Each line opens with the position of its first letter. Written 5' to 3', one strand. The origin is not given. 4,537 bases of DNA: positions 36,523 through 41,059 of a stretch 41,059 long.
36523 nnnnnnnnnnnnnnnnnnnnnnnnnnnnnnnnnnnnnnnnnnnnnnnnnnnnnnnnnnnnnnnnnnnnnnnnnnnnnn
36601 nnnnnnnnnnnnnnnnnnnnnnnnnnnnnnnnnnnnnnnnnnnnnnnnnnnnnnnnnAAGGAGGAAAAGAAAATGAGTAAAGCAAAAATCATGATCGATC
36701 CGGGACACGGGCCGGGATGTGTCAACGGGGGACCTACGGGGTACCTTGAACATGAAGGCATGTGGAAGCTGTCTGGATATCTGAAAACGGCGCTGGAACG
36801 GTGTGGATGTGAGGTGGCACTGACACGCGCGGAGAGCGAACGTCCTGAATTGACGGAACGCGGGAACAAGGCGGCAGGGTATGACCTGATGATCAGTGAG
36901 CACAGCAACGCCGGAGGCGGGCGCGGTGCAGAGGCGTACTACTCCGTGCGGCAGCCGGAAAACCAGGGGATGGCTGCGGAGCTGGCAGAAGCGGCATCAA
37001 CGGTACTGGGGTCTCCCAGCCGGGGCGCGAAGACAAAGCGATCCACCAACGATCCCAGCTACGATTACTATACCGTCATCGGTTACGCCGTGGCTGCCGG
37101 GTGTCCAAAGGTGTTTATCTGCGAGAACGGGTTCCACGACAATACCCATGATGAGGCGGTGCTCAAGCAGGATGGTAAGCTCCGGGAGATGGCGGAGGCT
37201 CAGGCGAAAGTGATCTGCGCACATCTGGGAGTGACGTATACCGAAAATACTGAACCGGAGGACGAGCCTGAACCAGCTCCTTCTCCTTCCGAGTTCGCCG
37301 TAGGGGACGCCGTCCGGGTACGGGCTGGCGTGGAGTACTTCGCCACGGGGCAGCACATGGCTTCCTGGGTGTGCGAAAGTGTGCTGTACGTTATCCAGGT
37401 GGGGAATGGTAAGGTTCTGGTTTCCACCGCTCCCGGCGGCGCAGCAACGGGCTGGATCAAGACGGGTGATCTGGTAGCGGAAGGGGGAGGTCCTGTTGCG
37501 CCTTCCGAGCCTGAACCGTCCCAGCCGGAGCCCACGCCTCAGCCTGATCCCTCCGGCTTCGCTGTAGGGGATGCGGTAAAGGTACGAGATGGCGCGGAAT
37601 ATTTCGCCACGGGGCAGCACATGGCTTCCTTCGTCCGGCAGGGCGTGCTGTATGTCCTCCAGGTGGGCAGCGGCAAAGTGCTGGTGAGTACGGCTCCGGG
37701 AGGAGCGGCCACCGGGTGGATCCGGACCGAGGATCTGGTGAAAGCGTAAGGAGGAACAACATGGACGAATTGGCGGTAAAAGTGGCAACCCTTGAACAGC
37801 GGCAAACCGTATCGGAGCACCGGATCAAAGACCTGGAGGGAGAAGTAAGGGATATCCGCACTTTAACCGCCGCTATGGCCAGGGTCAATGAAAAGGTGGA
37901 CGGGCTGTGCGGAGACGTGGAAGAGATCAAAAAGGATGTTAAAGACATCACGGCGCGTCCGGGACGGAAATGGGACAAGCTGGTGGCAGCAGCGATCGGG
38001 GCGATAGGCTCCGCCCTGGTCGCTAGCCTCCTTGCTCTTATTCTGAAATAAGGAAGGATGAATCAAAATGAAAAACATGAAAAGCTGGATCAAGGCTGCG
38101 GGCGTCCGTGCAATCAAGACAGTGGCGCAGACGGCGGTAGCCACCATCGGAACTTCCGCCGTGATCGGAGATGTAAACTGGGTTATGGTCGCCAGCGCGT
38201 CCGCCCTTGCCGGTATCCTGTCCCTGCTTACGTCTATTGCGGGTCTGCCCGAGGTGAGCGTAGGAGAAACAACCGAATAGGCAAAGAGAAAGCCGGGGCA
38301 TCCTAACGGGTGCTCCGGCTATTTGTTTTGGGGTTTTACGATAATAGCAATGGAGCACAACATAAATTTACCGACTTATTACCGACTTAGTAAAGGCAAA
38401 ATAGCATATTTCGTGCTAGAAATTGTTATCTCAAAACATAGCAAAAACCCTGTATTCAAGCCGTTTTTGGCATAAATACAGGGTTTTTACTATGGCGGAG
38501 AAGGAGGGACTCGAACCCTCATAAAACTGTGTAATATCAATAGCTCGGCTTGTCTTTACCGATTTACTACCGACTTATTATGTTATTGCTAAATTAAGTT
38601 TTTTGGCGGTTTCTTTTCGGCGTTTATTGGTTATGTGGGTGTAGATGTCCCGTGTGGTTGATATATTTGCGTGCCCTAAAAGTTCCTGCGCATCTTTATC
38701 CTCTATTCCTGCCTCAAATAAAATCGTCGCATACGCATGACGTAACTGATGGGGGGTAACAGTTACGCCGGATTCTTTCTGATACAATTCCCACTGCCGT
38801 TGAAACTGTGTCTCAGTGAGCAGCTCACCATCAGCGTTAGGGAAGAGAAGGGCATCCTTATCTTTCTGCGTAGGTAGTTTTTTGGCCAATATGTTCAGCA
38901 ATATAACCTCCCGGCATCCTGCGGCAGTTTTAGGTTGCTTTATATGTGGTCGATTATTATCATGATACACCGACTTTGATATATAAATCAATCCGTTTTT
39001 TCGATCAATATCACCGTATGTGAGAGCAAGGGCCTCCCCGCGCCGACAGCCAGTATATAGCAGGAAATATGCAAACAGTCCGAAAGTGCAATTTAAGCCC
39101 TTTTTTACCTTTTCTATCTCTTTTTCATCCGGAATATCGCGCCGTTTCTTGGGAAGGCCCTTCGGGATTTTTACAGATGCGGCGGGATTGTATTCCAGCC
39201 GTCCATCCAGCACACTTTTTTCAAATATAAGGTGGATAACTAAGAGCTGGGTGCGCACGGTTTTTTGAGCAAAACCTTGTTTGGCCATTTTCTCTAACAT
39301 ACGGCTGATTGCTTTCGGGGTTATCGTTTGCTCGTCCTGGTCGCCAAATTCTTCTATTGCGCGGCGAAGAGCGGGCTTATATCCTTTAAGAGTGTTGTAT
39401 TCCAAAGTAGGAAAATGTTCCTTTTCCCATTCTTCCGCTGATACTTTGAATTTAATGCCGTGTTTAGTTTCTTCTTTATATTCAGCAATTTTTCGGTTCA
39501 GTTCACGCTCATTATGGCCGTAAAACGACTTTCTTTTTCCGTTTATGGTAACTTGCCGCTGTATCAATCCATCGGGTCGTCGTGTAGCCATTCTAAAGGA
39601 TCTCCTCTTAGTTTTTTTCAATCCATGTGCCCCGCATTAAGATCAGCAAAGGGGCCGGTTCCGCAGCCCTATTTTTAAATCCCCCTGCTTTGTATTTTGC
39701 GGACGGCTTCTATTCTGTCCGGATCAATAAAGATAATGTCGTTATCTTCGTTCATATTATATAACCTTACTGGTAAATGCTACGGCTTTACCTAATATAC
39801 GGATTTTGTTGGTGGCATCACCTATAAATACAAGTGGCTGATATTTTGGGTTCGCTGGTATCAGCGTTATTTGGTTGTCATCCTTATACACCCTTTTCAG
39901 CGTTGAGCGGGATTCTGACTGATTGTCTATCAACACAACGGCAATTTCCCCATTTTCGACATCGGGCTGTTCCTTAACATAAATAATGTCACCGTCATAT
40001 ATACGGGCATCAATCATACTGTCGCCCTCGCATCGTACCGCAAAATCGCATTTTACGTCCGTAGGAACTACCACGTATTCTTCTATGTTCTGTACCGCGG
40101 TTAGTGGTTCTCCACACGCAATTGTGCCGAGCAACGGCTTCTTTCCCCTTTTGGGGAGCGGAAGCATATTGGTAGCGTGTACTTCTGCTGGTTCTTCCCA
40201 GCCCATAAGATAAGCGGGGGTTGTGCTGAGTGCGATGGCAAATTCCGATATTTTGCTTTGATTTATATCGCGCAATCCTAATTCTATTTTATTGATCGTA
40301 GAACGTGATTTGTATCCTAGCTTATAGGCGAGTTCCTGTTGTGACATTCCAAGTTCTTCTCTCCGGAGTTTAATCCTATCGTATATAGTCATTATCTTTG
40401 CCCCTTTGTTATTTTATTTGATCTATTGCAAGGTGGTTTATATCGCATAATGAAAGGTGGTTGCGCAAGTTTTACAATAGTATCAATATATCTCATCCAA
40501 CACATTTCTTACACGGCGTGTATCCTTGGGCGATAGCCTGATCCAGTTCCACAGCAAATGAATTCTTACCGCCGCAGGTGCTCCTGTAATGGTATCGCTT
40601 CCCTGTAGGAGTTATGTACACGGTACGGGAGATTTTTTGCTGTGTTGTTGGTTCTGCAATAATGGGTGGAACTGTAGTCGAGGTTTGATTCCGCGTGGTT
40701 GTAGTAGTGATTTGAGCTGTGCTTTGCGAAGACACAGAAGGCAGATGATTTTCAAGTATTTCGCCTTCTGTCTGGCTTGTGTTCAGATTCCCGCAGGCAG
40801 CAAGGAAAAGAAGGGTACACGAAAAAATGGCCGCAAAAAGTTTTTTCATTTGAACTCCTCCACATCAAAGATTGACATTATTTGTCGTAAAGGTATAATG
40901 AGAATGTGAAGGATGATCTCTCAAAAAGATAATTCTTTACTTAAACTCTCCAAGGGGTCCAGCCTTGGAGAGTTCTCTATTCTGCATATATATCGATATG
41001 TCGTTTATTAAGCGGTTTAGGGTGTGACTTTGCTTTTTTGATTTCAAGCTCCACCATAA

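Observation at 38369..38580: attP-like site: tRNA 3'-end fragment flanked by 26-bp arm-type direct repeats, abutting the integrase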

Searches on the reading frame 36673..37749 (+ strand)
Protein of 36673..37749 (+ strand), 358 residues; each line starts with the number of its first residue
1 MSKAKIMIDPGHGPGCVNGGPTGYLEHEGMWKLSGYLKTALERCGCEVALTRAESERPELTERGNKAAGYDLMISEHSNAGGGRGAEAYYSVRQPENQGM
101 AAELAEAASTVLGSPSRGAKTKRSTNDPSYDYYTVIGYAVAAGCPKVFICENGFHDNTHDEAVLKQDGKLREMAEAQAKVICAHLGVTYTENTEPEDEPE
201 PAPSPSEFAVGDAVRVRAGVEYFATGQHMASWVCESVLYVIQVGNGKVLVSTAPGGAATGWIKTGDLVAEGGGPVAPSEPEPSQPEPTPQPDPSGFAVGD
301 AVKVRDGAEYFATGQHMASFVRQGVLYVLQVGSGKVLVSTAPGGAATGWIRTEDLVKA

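Call 7: search_protein_families(library=pfam, proteins=[window:36673-37749:+], max_evalue=0.01)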
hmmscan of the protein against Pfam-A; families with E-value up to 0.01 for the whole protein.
window:36673-37749:+ (358 aa): 2 families
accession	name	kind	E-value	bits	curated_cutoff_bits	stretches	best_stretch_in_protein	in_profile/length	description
PF01520.23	Amidase_3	-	8.2e-21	75.2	27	1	6-181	1-172/174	N-acetylmuramoyl-L-alanine amidase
PF02211.21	NHase_beta_C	-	0.00082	20.2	27.7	0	290-335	6-48/98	Nitrile hydratase beta subunit, C-terminal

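Call 73: find_encoding_contigs(protein=window:36673-37749:+, flank=4000, max_places=10)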
Protein window:36673-37749:+ (358 aa): 3 contigs read that carry it; 3 places shown.
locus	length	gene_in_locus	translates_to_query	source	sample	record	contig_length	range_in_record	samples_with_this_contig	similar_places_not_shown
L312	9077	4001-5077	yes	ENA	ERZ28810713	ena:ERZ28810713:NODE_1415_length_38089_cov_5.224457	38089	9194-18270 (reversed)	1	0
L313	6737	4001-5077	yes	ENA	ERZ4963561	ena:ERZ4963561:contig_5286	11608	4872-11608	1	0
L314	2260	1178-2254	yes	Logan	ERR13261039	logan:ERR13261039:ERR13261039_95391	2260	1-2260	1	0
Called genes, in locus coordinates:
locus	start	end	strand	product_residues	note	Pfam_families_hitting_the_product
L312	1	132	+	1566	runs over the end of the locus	-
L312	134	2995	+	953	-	-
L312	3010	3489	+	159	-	PF01391:Collagen (weak)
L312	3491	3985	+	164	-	-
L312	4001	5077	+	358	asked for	PF01520:Amidase_3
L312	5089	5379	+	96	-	-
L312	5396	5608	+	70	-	PF16945:Phage_r1t_holin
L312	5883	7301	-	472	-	PF13102:Phage_int_SAM_5 (faint), PF14659:Phage_int_SAM_3, PF01381:HTH_3 (weak), PF13443:HTH_26 (weak), PF00589:Phage_integrase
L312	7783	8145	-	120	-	PF12844:HTH_19, PF13560:HTH_31 (faint), PF01381:HTH_3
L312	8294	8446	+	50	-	-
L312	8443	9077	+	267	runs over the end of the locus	PF13392:HNH_3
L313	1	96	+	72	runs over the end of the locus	-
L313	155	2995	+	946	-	-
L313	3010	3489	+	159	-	PF01391:Collagen (weak)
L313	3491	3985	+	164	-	-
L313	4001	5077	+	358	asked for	PF01520:Amidase_3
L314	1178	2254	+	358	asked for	PF01520:Amidase_3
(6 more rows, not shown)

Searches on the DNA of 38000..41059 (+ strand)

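Call 8: search_dna_similar(query=window:38000-41059:+, collection=phages, mode=distant, max_rows=20)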
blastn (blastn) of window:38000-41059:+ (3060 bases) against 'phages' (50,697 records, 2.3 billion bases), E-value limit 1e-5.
No match.

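Call 75: search_rna_families(source=window, start=38250, end=38700, threshold=evalue, max_evalue=10)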
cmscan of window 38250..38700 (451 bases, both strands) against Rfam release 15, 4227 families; matches with E-value up to 10: 16.
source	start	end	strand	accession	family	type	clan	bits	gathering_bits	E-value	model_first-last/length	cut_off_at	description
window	38496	38534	+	RF04351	Plastid-psbl-rps4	Cis-reg;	-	23.6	68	0.011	1-53/53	no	Plastid-psbl-rps4 3UTR RNA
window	38435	38496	+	RF00984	mir-576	Gene; miRNA;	-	22.8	99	0.019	1-90/90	no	mir-576 microRNA precursor family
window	38436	38494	-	RF04136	MIR1862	Gene; miRNA;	-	22.1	84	0.066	1-90/90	no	MIR1862 microRNA precursor family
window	38395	38493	+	RF02495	ohsC_RNA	Gene; antitoxin;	-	21.4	50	0.73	1-77/77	no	Oppression of Hydrophobic ORF by sRNA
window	38439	38492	-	RF04225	MIR7502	Gene; miRNA;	-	21.2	71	5.7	1-143/143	no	MIR7502 microRNA precursor family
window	38435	38521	-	RF01772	rnk_pseudo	Cis-reg; leader;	-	20.1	55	0.49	1-108/108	no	Pseudomonas rnk leader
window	38431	38490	-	RF02285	TtnuCD8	Gene; snRNA; snoRNA; CD-box;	-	19.1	70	2.2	1-59/59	no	Tetrahymena snoRNA TtnuCD8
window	38427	38503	-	RF00795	mir-43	Gene; miRNA;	-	17.5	54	1.3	1-87/87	no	mir-43 microRNA precursor family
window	38256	38378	-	RF01228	snoR111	Gene; snRNA; snoRNA; HACA-box;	-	17.2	38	2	1-128/128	no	Small nucleolar RNA snoR111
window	38446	38488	+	RF00110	RybB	Gene; sRNA;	-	16.9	40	0.63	32-75/79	no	RybB RNA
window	38332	38451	-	RF01223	snR13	Gene; snRNA; snoRNA; CD-box;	CL00045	15.8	47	5.1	1-124/124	no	Small nucleolar RNA snR13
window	38433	38494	-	RF00651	mir-221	Gene; miRNA;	-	15.7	46.6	0.73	1-84/84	no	mir-221 microRNA precursor family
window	38445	38488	+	RF03697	mir-722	Gene; miRNA;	-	15.5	81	5.1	1-67/67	no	mir-722 microRNA precursor family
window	38504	38520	-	RF00023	tmRNA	Gene;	CL00001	11.9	47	0.0081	347-363/374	no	transfer-messenger RNA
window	38336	38357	+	RF01727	SAM-SAH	Cis-reg; riboswitch;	-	11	40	8.3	1-49/49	no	SAM/SAH riboswitch aptamer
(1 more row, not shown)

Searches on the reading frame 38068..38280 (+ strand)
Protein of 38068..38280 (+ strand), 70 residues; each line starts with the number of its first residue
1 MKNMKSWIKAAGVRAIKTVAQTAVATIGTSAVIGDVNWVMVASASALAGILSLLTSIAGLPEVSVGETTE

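Call 7: search_protein_families(library=pfam, proteins=[window:38068-38280:+], max_evalue=0.01)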
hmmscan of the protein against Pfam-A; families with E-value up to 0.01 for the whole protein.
window:38068-38280:+ (70 aa): 1 family
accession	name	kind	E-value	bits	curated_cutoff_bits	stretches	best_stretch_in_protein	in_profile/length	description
PF16945.10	Phage_r1t_holin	-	3.8e-14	53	26.9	1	5-60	2-58/72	Putative lactococcus lactis phage r1t holin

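Call 23: find_encoding_contigs(protein=window:38068-38280:+, flank=10000, max_places=10)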
Protein window:38068-38280:+ (70 aa): 8 contigs read that carry it; 8 places shown.
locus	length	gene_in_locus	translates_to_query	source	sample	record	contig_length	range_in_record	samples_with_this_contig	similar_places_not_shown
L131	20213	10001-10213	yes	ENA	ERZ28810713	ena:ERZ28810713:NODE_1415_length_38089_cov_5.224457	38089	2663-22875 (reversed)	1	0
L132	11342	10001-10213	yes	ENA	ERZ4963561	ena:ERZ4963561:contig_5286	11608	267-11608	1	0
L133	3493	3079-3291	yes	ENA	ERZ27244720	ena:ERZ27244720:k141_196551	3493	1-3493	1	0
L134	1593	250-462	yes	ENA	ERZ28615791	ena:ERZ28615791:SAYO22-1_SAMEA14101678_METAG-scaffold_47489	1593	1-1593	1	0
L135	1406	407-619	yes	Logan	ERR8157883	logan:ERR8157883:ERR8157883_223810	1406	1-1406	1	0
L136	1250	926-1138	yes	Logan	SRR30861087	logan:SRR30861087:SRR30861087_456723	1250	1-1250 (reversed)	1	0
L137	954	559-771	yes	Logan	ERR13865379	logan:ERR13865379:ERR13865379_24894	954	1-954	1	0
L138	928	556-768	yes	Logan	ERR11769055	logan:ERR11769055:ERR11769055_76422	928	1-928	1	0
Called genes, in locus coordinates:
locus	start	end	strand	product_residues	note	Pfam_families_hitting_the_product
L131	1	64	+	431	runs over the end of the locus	-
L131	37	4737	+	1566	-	-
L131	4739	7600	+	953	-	-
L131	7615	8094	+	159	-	PF01391:Collagen (weak)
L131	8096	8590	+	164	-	-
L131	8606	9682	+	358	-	PF01520:Amidase_3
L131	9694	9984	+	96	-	-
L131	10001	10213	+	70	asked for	PF16945:Phage_r1t_holin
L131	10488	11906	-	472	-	PF13102:Phage_int_SAM_5 (faint), PF14659:Phage_int_SAM_3, PF01381:HTH_3 (weak), PF13443:HTH_26 (weak), PF00589:Phage_integrase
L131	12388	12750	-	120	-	PF12844:HTH_19, PF13560:HTH_31 (faint), PF01381:HTH_3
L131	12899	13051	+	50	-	-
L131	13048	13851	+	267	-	PF13392:HNH_3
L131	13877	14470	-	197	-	-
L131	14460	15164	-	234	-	-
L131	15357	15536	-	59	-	-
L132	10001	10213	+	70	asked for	PF16945:Phage_r1t_holin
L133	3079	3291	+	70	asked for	PF16945:Phage_r1t_holin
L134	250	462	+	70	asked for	PF16945:Phage_r1t_holin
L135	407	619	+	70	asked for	PF16945:Phage_r1t_holin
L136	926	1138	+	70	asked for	PF16945:Phage_r1t_holin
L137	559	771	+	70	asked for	PF16945:Phage_r1t_holin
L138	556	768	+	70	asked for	PF16945:Phage_r1t_holin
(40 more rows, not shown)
